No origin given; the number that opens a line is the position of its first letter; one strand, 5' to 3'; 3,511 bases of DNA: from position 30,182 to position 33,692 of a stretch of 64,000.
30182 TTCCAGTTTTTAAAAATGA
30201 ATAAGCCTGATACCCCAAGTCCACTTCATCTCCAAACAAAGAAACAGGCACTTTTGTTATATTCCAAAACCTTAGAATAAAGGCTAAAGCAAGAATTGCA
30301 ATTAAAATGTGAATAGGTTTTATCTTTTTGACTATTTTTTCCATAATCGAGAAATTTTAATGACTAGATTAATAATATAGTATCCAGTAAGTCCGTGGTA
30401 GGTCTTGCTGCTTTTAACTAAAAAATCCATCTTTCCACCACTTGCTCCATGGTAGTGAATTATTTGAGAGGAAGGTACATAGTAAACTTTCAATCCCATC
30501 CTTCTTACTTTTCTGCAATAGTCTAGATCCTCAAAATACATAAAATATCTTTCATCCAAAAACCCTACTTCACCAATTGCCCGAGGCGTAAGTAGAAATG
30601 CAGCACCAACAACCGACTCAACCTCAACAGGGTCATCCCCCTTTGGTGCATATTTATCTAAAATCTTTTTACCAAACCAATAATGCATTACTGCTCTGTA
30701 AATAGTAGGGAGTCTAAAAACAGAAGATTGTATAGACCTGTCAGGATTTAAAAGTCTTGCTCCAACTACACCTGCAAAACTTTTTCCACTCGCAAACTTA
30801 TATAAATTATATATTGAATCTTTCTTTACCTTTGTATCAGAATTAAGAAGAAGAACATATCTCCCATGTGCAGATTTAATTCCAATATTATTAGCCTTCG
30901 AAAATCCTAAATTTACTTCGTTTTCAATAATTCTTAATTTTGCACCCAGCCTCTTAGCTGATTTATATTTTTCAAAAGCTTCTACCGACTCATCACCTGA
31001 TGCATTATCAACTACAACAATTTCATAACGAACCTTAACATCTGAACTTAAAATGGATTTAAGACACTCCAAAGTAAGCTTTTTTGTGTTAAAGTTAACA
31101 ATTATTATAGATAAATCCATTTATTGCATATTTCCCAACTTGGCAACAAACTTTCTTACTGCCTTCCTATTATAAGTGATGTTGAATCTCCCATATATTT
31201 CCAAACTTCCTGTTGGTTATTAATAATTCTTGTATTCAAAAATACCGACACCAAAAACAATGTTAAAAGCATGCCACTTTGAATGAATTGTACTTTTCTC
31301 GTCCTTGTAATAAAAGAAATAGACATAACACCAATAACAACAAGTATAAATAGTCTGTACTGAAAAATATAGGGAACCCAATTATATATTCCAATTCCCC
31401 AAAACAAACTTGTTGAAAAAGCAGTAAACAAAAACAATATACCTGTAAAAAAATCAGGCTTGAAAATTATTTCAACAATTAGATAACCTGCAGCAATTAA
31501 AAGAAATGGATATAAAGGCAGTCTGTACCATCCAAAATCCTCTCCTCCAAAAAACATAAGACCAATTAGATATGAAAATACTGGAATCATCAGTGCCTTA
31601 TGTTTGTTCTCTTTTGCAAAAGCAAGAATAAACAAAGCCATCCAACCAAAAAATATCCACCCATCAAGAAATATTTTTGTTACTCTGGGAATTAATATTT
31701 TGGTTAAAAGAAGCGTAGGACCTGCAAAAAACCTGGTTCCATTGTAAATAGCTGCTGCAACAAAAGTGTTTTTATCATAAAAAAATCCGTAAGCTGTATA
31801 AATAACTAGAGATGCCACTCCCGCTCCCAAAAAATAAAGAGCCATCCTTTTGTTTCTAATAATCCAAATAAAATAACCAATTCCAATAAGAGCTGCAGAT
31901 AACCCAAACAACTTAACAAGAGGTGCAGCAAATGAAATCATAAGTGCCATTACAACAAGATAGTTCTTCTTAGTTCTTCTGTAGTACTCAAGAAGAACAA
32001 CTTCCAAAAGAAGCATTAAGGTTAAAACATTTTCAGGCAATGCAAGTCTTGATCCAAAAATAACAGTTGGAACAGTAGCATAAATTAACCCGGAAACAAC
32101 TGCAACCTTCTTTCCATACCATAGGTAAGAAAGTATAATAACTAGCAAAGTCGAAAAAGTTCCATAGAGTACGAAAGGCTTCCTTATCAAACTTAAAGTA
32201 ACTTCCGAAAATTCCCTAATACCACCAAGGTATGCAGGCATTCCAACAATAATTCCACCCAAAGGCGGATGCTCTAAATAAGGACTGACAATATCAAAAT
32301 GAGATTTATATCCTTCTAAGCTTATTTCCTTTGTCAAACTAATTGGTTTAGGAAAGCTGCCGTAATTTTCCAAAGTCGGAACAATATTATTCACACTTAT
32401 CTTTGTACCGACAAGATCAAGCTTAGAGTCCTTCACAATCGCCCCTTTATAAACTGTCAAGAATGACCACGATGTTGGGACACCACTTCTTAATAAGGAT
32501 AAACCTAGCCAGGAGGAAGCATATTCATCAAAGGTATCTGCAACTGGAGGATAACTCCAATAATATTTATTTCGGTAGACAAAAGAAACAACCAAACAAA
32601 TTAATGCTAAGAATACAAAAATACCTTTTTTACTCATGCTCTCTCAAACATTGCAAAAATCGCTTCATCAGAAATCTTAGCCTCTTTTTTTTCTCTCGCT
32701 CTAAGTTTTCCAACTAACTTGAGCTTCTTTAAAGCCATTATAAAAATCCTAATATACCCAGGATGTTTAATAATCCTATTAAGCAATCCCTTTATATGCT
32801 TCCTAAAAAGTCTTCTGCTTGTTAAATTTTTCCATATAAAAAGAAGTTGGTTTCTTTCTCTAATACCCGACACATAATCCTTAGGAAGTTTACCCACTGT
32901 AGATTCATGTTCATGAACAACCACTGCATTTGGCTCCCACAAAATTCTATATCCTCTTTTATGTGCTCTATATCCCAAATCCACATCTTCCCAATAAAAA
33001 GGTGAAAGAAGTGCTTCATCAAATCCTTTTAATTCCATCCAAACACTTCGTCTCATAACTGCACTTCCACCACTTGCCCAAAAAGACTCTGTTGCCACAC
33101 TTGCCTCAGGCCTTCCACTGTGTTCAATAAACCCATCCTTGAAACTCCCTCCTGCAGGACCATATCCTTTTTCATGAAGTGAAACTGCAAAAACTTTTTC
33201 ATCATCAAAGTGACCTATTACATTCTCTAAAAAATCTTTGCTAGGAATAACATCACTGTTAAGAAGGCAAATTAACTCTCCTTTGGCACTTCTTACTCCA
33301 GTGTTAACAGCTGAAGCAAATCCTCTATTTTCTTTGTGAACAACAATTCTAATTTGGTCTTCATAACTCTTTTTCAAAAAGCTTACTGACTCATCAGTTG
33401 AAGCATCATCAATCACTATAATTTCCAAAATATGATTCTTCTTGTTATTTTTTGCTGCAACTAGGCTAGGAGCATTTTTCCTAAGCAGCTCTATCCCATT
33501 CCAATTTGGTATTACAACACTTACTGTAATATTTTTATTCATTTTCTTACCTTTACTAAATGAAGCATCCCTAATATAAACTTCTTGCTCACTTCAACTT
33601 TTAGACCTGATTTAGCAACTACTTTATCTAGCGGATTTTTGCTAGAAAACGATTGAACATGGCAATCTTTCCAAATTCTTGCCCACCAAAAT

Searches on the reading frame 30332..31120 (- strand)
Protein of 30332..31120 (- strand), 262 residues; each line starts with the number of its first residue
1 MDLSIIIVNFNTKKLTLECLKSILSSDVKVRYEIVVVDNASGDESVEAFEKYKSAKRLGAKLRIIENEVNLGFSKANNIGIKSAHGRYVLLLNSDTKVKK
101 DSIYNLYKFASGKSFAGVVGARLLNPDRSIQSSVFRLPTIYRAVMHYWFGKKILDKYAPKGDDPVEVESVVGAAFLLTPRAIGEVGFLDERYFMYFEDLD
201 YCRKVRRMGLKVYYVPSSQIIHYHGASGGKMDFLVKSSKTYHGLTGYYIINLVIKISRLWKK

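Call 11: search_protein_families(library=pfam, proteins=[window:30332-31120:-], max_evalue=0.01)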
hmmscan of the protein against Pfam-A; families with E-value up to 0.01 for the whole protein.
window:30332-31120:- (262 aa): 4 families
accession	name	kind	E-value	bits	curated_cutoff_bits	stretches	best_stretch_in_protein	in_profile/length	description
PF00535.33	Glycos_transf_2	-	1.4e-23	84.1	23.3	1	4-127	1-120/168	Glycosyl transferase family 2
PF13641.12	Glyco_tranf_2_3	-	2e-14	54.6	27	1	3-227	3-216/230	Glycosyltransferase like family 2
PF10111.15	Glyco_tranf_2_2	-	1.8e-05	24.8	27.3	1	31-261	29-251/276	Glycosyltransferase like family 2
PF13632.12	Glyco_trans_2_3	-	7.5e-05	23.1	27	1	88-243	1-142/198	Glycosyl transferase family group 2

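Call 22: search_protein_families(library=ncbifam, proteins=[window:30332-31120:-], max_evalue=1e-8)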
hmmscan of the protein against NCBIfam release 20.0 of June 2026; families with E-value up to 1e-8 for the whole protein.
window:30332-31120:- (262 aa): 11 families
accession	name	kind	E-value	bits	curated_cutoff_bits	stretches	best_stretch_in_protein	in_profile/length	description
TIGR01556.1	rhamnosyltran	subfamily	3.1e-17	62.7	200.55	1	10-256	3-235/281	rhamnosyltransferase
NF038302.1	EPS_HpsE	equivalog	1.8e-14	53.5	300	1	1-123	1-124/307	hormogonium polysaccharide biosynthesis glycosyltransferase HpsE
NF007482.0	PRK10073.1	equivalog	2.6e-14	53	423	1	2-110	7-110/334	glycosyltransferase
TIGR03965.1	mycofact_glyco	equivalog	5.3e-14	51.9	280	1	4-225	77-283/467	mycofactocin biosynthesis glycosyltransferase MftF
NF038299.1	EPS_HpsN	equivalog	2.9e-13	49.5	425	1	3-239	3-237/317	hormogonium polysaccharide biosynthesis glycosyltransferase HpsN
TIGR03111.1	glyc2_xrt_Gpos1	hypoth_equivalog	1.6e-12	47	363.95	1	3-127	51-174/439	TIGR03111 family XrtG-associated glycosyltransferase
NF041875.1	EPS_EpsD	equivalog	2e-12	47.2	370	1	3-224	1-208/325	exopolysaccharide biosynthesis glycosyltransferase EpsD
NF047683.1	TeichurnBiosyTuaG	equivalog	8.8e-12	45.2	400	1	3-116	8-117/252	teichuronic acid biosynthesis protein TuaG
TIGR03937.1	PgaC_IcaA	equivalog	5e-10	38.9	422.3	1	3-120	47-161/407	poly-beta-1,6-N-acetyl-D-glucosamine synthase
TIGR04242.1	nodulat_NodC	equivalog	9.1e-10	38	550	1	4-120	51-166/395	chitooligosaccharide synthase NodC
NF050050.1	ProtGlycPglI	equivalog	1.8e-09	37.4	500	1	3-131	4-128/306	GalNAc(5)-diNAcBac-PP-undecaprenol beta-1,3-glucosyltransferase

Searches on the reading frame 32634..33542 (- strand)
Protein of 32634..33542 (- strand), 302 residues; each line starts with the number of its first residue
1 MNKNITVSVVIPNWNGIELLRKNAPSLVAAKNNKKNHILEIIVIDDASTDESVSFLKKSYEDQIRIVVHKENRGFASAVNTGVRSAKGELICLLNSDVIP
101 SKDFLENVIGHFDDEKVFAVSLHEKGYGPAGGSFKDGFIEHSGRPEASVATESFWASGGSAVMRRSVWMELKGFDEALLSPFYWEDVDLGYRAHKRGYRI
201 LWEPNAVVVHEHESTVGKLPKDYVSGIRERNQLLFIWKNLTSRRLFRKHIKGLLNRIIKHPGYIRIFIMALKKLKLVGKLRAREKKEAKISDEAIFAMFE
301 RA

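Call 11: search_protein_families(library=pfam, proteins=[window:32634-33542:-], max_evalue=0.01)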
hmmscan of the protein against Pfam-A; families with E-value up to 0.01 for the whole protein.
window:32634-33542:- (302 aa): 5 families
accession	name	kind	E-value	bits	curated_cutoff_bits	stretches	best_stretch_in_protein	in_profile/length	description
PF00535.33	Glycos_transf_2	-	5.6e-25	88.7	23.3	1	8-129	1-122/168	Glycosyl transferase family 2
PF13641.12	Glyco_tranf_2_3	-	9.8e-18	65.4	27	1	7-219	3-220/230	Glycosyltransferase like family 2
PF10111.15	Glyco_tranf_2_2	-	1.2e-08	35.2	27.3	1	36-108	27-102/276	Glycosyltransferase like family 2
PF13632.12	Glyco_trans_2_3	-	1.8e-07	31.6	27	1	91-253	2-143/198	Glycosyl transferase family group 2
PF13506.12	Glyco_transf_21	-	0.00018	21.4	21.7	1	78-212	21-156/174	Glycosyl transferase family 21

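Call 22: search_protein_families(library=ncbifam, proteins=[window:32634-33542:-], max_evalue=1e-8)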
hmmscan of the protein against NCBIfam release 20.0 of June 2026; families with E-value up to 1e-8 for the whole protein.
window:32634-33542:- (302 aa): 11 families
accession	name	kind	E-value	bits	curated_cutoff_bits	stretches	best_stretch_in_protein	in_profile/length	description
TIGR03965.1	mycofact_glyco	equivalog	8.9e-34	117.1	280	1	5-218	74-288/467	mycofactocin biosynthesis glycosyltransferase MftF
NF041875.1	EPS_EpsD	equivalog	9.1e-23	81.2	370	1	7-113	1-105/325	exopolysaccharide biosynthesis glycosyltransferase EpsD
TIGR03937.1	PgaC_IcaA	equivalog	3.1e-16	59.3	422.3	1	4-116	44-154/407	poly-beta-1,6-N-acetyl-D-glucosamine synthase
TIGR04283.1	glyco_like_mftF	equivalog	1.7e-14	53.9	182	1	7-116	1-101/221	TIGR04283 family arsenosugar biosynthesis glycosyltransferase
NF007482.0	PRK10073.1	equivalog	4.8e-13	48.8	423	1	1-97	2-95/334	glycosyltransferase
NF047683.1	TeichurnBiosyTuaG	equivalog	1.4e-12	47.8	400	1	3-120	4-118/252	teichuronic acid biosynthesis protein TuaG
NF038302.1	EPS_HpsE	equivalog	2.2e-12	46.6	300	1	6-109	2-108/307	hormogonium polysaccharide biosynthesis glycosyltransferase HpsE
NF053739.1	GlytfEpsEBac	equivalog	4.2e-12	45.6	450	1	7-201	3-193/265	glycosyltransferase EpsE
NF038299.1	EPS_HpsN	equivalog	1.2e-11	44.2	425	0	6-115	2-109/317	hormogonium polysaccharide biosynthesis glycosyltransferase HpsN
NF041394.1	GtaseAglG_Halo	equivalog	6.2e-09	35.5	440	0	33-208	27-213/304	glucosyl-dolichyl phosphate glucuronosyltransferase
TIGR03030.1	CelA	equivalog_domain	9.8e-09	33.8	699.1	0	76-117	217-258/714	UDP-forming cellulose synthase catalytic subunit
